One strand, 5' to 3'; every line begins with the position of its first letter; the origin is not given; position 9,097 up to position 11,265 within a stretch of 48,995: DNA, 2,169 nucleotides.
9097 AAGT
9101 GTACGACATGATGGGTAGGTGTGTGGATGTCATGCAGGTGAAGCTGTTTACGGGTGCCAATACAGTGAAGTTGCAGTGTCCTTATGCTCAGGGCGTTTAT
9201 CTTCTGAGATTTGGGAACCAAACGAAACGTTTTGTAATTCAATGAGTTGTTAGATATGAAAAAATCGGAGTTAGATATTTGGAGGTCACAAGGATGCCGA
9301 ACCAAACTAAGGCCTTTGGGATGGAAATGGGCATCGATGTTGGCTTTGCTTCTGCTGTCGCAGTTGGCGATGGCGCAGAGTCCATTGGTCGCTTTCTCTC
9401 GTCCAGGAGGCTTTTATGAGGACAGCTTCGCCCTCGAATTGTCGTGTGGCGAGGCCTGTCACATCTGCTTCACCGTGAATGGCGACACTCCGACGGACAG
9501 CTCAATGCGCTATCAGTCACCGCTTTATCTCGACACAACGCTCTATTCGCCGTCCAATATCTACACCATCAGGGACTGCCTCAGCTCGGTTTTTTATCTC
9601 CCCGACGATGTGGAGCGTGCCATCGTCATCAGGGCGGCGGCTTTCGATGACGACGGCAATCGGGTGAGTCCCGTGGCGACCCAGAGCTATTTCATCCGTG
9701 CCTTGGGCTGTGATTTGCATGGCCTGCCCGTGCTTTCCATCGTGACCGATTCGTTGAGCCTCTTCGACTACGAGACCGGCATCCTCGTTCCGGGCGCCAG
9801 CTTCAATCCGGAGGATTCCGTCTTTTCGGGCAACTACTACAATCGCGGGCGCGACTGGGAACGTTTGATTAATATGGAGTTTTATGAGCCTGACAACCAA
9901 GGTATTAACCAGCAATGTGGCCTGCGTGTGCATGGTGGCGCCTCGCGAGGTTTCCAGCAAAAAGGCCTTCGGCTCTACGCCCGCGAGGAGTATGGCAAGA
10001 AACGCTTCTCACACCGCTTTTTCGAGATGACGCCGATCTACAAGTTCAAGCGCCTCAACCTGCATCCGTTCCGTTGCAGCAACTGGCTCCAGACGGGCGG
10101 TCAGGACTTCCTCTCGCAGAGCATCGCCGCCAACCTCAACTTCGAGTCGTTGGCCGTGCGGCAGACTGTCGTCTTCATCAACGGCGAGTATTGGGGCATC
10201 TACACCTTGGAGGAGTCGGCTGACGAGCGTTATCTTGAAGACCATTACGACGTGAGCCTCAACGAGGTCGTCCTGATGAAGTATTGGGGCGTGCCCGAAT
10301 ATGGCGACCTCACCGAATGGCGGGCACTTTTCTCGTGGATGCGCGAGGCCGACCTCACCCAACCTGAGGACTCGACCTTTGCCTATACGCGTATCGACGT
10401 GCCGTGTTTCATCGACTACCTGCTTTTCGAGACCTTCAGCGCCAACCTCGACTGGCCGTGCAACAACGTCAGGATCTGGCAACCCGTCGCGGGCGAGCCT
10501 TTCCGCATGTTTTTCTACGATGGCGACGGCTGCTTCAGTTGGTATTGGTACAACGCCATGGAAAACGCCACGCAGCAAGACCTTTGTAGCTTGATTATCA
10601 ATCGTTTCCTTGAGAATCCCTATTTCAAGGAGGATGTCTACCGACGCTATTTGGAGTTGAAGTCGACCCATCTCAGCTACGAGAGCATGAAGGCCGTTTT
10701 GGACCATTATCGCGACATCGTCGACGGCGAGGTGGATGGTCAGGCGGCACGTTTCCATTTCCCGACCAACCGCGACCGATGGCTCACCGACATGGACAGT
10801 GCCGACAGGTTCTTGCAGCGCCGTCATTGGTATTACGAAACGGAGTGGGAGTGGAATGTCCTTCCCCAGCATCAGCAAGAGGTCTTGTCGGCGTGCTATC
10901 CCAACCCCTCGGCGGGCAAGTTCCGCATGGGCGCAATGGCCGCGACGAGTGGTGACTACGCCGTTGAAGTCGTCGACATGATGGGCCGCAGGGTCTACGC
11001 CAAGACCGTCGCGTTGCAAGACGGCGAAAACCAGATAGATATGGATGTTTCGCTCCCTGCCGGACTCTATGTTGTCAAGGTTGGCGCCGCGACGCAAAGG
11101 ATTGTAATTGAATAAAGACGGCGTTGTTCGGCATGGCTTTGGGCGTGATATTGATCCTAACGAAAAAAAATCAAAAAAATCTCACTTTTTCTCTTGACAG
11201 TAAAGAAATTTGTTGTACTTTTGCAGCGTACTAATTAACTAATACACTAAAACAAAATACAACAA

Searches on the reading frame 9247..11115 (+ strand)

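Call 46: search_protein_families(library=pfam, proteins=[window:9247-11115:+], max_evalue=0.001)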
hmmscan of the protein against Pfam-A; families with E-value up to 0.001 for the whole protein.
window:9247-11115:+ (622 aa): 4 families
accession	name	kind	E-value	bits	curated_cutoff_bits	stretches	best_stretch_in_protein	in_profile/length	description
PF08757.17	CotH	-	9.4e-29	101.4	23.8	1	226-529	1-321/322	CotH kinase protein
PF18962.6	Por_Secre_tail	-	3.7e-09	37.2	27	1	551-618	2-68/75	Secretion system C-terminal sorting domain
PF13290.12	CHB_HEX_C_1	-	1.5e-07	31.7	22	1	53-98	2-48/67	Chitobiase/beta-hexosaminidase C-terminal domain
PF13287.12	Fn3_assoc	-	4.3e-06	27.2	23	1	63-148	1-59/59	Fn3 associated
